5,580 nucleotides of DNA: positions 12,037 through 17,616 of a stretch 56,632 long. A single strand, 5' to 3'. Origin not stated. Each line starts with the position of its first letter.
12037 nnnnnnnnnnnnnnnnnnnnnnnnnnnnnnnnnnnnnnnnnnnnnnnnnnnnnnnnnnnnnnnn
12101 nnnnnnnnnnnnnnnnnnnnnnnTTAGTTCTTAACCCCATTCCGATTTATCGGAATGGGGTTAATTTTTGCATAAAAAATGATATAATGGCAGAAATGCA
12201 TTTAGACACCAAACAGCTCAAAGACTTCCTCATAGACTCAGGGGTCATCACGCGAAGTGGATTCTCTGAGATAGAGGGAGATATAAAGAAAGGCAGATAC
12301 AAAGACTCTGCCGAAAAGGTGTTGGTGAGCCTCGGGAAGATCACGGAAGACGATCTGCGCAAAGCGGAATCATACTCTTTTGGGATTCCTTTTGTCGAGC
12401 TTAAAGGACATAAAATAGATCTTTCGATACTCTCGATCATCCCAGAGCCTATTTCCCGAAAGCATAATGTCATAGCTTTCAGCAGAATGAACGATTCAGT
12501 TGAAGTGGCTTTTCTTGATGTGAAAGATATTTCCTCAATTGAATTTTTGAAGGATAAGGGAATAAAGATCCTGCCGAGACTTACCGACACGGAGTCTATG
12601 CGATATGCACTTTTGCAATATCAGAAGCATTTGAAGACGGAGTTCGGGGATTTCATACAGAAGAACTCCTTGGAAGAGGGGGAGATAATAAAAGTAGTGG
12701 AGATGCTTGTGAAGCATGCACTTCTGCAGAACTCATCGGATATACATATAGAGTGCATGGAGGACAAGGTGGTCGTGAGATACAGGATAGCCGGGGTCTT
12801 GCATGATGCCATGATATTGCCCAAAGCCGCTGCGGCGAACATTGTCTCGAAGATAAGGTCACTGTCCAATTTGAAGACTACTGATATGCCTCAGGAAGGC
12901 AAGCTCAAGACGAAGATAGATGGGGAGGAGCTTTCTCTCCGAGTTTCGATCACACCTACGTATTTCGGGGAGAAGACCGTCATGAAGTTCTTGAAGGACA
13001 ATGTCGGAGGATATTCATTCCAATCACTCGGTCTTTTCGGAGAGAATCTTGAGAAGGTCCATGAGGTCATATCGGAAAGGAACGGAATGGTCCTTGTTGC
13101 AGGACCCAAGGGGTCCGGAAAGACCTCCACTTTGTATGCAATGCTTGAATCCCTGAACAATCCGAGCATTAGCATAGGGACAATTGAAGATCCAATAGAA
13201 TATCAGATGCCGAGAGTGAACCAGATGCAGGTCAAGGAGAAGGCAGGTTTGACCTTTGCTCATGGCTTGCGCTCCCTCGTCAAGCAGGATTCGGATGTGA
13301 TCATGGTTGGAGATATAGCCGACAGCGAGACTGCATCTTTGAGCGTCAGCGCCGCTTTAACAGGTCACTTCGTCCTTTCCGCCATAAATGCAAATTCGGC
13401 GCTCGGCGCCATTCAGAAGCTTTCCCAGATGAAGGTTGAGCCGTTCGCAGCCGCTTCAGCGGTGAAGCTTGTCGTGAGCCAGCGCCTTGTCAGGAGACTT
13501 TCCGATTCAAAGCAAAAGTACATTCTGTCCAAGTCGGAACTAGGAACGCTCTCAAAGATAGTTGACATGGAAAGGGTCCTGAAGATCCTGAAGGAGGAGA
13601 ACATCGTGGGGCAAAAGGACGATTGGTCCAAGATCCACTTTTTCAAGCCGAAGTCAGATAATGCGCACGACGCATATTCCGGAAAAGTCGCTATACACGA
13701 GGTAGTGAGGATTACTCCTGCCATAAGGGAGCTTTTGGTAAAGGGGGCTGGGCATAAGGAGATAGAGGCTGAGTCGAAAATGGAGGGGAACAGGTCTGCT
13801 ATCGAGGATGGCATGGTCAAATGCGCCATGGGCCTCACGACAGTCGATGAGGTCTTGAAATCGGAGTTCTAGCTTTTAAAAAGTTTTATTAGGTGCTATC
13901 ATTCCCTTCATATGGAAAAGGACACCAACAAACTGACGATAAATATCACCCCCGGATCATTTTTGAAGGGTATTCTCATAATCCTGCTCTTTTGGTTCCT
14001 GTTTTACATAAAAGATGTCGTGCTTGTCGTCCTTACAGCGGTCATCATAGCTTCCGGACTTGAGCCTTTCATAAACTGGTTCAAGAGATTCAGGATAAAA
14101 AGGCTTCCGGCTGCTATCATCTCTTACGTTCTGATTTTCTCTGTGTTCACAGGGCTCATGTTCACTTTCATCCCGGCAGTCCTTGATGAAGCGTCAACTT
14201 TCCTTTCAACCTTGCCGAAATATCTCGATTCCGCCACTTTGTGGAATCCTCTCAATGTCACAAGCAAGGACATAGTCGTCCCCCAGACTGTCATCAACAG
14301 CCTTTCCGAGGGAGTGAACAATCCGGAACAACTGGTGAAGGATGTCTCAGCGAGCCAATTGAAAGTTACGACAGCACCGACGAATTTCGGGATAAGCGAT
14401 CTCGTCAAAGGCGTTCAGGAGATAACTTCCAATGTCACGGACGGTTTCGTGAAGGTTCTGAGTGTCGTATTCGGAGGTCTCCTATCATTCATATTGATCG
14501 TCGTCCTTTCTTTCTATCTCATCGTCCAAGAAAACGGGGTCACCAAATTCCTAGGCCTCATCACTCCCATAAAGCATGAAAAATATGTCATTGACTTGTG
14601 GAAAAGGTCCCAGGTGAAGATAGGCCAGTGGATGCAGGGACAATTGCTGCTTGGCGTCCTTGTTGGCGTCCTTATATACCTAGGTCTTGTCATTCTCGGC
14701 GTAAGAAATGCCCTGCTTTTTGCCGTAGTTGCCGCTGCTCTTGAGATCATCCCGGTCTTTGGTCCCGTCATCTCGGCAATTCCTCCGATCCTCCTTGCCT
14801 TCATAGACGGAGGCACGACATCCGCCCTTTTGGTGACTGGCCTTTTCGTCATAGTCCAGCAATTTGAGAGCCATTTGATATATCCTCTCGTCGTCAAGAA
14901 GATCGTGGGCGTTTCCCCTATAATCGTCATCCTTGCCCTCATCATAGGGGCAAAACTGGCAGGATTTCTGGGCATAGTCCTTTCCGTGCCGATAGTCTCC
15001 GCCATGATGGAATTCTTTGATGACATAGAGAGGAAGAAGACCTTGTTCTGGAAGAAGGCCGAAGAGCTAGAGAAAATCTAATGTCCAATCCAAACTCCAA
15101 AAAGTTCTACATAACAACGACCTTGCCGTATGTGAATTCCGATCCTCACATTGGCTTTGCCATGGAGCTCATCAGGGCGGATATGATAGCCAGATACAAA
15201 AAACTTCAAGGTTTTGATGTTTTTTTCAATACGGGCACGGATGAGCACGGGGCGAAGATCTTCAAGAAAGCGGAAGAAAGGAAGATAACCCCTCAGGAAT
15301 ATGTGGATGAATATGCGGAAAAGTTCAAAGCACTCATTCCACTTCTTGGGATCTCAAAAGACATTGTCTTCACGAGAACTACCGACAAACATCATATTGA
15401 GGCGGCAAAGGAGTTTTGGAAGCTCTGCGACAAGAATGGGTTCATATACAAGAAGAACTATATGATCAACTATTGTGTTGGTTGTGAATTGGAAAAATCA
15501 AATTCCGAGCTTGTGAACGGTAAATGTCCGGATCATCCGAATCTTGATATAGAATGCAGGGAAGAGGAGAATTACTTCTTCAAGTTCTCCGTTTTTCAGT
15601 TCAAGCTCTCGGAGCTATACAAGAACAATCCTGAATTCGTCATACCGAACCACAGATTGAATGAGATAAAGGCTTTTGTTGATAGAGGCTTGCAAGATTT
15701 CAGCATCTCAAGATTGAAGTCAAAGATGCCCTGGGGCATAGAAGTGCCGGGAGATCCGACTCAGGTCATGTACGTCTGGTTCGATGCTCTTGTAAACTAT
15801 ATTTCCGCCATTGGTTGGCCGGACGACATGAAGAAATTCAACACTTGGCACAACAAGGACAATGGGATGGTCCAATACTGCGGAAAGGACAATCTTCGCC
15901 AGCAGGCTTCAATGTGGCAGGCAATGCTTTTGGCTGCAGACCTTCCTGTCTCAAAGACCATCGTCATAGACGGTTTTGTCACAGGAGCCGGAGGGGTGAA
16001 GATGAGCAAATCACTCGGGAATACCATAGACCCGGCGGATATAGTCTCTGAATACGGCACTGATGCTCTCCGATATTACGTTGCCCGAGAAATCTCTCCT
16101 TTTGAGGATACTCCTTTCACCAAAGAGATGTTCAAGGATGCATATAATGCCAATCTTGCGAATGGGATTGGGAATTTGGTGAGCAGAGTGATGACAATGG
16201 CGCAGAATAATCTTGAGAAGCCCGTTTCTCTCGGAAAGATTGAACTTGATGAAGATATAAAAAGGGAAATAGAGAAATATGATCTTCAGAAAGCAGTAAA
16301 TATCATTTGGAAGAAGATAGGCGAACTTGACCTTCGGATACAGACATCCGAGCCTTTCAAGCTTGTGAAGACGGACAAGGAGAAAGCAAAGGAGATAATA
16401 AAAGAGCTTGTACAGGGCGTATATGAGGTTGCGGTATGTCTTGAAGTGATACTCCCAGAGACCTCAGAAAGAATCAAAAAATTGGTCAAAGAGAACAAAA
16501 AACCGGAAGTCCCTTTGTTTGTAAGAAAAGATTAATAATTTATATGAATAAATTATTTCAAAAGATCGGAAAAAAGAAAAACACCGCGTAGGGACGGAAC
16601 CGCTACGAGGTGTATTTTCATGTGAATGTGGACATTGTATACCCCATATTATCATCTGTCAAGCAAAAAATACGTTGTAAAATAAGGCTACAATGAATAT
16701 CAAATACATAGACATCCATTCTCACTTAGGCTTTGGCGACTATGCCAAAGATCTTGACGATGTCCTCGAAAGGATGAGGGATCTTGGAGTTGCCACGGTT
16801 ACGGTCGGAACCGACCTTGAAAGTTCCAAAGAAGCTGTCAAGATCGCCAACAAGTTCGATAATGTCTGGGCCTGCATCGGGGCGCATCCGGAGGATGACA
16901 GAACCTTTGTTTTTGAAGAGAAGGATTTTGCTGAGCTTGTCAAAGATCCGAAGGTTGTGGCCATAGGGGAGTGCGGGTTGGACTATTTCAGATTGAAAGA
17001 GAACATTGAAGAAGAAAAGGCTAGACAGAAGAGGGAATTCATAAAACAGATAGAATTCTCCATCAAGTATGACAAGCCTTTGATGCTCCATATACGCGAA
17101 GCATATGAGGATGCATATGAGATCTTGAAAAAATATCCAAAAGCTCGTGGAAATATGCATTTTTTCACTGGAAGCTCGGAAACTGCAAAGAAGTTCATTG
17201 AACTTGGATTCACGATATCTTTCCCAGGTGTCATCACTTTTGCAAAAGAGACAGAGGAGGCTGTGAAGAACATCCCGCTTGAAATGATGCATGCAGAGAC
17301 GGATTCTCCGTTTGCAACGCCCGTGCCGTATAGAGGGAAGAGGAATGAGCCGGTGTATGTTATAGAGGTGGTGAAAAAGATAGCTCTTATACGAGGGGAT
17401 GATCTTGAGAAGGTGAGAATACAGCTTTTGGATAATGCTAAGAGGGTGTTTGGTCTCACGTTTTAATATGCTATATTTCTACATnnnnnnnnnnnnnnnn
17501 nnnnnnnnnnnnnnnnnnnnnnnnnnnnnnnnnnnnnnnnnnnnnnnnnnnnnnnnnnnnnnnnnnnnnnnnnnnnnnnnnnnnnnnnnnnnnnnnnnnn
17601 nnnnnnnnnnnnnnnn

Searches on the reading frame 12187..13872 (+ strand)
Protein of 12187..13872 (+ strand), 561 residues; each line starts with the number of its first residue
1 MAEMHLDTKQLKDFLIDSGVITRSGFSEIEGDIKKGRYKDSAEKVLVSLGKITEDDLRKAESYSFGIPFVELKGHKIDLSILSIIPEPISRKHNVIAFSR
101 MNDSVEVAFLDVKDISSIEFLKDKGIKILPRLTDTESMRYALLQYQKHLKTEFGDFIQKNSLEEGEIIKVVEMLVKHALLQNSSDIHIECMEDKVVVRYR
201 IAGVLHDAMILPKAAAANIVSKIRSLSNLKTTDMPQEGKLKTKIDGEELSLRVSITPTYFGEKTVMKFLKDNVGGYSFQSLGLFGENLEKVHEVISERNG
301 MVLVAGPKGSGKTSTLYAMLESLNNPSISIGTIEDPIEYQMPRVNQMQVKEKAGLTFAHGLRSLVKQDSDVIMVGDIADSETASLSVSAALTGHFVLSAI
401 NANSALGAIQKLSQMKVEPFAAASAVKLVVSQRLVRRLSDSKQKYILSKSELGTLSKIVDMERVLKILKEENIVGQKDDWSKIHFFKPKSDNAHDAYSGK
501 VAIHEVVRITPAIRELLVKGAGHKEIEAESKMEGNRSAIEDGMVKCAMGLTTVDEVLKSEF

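Call 49: search_protein_families(library=pfam, proteins=[window:12187-13872:+], max_evalue=0.001)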
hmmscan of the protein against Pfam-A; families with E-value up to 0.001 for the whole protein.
window:12187-13872:+ (561 aa): 3 families
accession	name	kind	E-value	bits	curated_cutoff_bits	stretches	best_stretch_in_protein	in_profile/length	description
PF00437.27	T2SSE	-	3.7e-93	312.6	24.9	1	163-557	4-369/370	Type II/IV secretion system protein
PF05157.20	MshEN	-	8.5e-08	32.5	23.1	1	65-149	1-87/90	MshEN domain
PF13191.12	AAA_16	-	0.00066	20.6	32.6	0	293-327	18-52/167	AAA ATPase domain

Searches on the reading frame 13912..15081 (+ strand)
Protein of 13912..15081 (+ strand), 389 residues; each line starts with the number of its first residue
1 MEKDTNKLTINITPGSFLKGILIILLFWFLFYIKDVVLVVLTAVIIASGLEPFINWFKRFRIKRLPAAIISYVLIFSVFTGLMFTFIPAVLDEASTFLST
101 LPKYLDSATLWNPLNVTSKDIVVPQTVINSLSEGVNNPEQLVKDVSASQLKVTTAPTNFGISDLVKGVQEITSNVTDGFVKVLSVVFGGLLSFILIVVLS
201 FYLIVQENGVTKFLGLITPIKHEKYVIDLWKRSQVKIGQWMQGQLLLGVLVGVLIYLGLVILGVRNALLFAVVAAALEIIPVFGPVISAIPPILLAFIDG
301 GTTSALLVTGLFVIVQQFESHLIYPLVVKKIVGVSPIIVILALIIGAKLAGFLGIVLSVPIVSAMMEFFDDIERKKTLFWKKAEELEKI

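Call 49: search_protein_families(library=pfam, proteins=[window:13912-15081:+], max_evalue=0.001)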
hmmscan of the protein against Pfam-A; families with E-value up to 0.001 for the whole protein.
window:13912-15081:+ (389 aa): 1 family
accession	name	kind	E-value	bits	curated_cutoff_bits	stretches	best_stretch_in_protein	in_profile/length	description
PF01594.21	AI-2E_transport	-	8.3e-55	186.7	34.3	1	21-372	6-326/327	AI-2E family transporter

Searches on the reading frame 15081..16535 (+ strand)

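Call 49: search_protein_families(library=pfam, proteins=[window:15081-16535:+], max_evalue=0.001)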
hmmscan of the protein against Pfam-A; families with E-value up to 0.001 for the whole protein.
window:15081-16535:+ (484 aa): 4 families
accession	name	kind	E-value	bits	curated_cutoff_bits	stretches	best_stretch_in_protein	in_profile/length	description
PF09334.17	tRNA-synt_1g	-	1.6e-94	317.3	20.1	2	157-371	176-391/391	tRNA synthetases class I (M)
PF00133.28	tRNA-synt_1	-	4.1e-37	128.4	22.7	2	227-337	296-404/414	tRNA synthetases class I (I, L, M and V)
PF01406.26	tRNA-synt_1e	-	7.2e-15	55.6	27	1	16-126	17-125/301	tRNA synthetases class I (C) catalytic domain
PF01921.24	tRNA-synt_1f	-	0.00024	20.6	27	0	299-337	274-312/360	tRNA synthetases class I (K)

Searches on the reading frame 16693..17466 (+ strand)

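Call 49: search_protein_families(library=pfam, proteins=[window:16693-17466:+], max_evalue=0.001)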
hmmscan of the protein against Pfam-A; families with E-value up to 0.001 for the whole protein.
window:16693-17466:+ (257 aa): 1 family
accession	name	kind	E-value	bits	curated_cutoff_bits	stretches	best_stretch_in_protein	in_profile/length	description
PF01026.27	TatD_DNase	-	5.2e-74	249.3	27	1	6-254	1-253/253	TatD related DNase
